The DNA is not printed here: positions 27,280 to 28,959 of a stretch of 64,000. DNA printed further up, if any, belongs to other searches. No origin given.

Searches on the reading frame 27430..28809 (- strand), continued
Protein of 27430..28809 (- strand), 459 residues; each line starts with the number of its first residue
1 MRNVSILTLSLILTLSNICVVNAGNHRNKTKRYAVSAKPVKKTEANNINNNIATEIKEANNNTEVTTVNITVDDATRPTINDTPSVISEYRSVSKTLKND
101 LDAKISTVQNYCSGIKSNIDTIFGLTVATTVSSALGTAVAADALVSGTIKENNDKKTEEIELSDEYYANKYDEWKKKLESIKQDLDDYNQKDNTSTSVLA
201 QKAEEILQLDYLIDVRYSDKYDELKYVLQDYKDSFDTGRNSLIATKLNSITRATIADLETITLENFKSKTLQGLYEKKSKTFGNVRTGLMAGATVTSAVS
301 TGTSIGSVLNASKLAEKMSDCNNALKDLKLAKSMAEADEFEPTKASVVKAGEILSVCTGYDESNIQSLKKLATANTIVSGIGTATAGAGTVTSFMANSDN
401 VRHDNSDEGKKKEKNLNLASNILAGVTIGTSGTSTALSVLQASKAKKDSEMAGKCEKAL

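Call 97: find_encoding_contigs(protein=P0033, flank=2500, max_places=3)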
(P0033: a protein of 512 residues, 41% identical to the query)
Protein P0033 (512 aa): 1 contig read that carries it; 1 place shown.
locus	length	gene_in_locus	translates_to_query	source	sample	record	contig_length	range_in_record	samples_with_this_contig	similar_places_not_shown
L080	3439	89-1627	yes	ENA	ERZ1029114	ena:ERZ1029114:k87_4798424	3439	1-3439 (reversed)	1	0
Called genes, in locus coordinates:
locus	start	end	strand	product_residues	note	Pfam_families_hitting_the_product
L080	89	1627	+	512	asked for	-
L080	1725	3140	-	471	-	PF00884:Sulfatase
